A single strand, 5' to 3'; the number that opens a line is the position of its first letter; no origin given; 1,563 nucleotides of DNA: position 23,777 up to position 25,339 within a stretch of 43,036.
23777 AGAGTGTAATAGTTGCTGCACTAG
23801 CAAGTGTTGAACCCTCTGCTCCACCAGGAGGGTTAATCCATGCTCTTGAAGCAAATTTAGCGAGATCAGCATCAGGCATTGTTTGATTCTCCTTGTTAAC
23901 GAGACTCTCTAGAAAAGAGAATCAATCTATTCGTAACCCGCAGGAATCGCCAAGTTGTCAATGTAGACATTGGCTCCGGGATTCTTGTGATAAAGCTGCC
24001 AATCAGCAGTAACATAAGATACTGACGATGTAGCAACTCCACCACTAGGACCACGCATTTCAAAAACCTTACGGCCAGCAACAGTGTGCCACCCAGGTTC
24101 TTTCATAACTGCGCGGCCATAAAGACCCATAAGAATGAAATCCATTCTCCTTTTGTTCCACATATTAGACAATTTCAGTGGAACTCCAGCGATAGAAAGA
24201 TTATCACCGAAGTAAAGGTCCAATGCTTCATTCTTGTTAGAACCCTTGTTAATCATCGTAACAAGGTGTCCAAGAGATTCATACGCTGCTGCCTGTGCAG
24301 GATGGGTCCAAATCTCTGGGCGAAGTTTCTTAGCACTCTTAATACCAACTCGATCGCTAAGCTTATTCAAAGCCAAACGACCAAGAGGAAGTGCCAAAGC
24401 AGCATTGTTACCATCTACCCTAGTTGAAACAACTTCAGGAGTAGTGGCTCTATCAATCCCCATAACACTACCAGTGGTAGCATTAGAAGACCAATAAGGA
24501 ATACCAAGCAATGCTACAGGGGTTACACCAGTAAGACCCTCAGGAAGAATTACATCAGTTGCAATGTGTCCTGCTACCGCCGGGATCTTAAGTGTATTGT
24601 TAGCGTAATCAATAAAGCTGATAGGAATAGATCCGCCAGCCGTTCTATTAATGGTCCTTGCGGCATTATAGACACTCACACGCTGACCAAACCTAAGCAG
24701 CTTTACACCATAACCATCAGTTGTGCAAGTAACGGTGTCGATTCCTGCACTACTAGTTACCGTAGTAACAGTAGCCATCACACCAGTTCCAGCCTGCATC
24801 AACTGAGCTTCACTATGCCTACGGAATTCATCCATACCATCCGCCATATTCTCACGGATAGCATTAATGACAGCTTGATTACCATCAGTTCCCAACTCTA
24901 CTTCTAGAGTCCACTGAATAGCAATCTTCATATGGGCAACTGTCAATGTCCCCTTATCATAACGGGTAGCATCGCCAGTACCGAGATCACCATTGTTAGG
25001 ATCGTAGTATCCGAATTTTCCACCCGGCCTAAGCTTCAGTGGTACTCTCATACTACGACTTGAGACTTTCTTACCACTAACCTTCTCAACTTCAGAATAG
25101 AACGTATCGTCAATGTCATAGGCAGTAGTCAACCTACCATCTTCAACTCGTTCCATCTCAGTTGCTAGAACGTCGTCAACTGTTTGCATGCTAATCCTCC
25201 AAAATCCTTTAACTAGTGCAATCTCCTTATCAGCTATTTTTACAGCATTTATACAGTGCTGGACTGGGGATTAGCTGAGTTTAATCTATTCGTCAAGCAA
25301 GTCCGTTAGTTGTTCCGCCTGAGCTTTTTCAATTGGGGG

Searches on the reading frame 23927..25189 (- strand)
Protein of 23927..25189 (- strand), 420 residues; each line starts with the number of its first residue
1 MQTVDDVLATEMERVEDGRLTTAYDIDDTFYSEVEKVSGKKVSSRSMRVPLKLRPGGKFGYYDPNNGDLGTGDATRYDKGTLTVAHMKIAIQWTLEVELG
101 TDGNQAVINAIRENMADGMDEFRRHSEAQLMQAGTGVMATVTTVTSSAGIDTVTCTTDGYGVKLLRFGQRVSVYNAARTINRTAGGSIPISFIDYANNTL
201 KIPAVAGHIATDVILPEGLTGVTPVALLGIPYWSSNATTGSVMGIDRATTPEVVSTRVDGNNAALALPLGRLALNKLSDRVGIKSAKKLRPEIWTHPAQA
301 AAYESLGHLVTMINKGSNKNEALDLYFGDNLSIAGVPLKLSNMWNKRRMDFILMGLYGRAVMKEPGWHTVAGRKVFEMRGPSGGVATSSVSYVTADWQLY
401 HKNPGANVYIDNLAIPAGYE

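Call 11: search_protein_families(library=phrogs, proteins=[window:23927-25189:-], max_evalue=0.0001)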
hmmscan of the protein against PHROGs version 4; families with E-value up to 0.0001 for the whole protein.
window:23927-25189:- (420 aa): 1 family
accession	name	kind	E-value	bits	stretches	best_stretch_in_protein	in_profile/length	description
phrog_14242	-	head and packaging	3.1e-08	33.7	1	44-304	45-289/396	major head protein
